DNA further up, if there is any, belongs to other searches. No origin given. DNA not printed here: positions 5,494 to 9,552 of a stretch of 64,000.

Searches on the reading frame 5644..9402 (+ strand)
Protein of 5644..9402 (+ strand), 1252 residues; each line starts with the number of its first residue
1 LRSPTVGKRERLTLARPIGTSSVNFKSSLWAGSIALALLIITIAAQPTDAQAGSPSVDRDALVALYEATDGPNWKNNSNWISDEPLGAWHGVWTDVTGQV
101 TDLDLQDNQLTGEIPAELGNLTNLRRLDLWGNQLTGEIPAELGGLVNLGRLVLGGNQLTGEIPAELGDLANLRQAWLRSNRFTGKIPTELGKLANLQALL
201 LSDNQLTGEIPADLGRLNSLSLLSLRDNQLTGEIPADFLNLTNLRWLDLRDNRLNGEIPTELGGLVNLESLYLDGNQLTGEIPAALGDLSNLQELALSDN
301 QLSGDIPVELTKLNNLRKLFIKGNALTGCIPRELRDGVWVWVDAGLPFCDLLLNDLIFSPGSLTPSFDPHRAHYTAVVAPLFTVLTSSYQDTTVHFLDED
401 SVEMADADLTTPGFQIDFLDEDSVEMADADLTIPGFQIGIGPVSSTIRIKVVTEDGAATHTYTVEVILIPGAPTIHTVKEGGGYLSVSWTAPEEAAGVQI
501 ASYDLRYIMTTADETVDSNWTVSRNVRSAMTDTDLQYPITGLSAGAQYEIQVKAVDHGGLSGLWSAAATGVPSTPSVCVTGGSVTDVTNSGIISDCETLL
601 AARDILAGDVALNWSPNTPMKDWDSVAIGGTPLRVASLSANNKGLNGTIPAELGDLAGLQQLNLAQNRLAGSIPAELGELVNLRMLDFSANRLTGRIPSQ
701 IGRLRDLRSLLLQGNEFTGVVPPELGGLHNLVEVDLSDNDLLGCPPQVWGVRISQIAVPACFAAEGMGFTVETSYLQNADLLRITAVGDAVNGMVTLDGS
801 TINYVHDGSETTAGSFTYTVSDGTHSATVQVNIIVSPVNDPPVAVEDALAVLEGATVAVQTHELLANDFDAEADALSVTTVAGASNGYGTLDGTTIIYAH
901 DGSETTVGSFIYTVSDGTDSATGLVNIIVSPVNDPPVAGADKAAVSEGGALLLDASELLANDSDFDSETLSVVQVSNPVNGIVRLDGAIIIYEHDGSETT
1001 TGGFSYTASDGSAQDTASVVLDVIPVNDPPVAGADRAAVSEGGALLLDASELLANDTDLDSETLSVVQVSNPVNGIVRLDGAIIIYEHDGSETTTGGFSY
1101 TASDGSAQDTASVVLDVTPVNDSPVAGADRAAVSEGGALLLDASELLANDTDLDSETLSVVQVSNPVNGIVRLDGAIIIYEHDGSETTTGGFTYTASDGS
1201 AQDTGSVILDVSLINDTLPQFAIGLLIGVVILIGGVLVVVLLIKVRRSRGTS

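Call 26: search_protein_families(library=pfam, proteins=[window:5644-9402:+], max_evalue=0.001)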
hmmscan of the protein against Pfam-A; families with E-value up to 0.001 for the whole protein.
window:5644-9402:+ (1252 aa): 11 families
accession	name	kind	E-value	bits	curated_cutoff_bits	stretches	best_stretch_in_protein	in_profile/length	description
PF17803.7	Cadherin_4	-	7.8e-57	190.1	25.1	4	925-987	3-65/71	Bacterial cadherin-like domain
PF17963.7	Big_9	-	5.1e-56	188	23.6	5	933-1020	1-87/89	Bacterial Ig domain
PF00560.39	LRR_1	-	1.7e-45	143.6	20.6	0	123-145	1-23/23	Leucine Rich Repeat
PF17892.7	Cadherin_5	-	1e-42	144.4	26.5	4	932-1023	1-97/98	Cadherin-like domain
PF16184.11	Cadherin_3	-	2.3e-34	118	25.5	2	841-922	1-98/106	Cadherin-like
PF12799.13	LRR_4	-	2.3e-33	113.9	27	4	242-279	1-37/44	Leucine Rich repeats (2 copies)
PF13855.12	LRR_8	-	1.3e-32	111.8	27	7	238-278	21-61/61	Leucine rich repeat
PF23598.1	LRR_14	-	6.2e-30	104.6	40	3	213-322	42-147/353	Leucine-rich repeat region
PF00041.27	fn3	-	2.5e-09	37.7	25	1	477-569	7-82/84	Fibronectin type III domain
PF23211.1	LRR_LRWD1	-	2.3e-05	24.6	28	0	650-720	35-101/190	Leucine-rich repeat and WD repeat-containing protein 1, LRR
PF12019.13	GspH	-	0.00013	22.9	21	0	780-832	51-105/108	Type II transport protein GspH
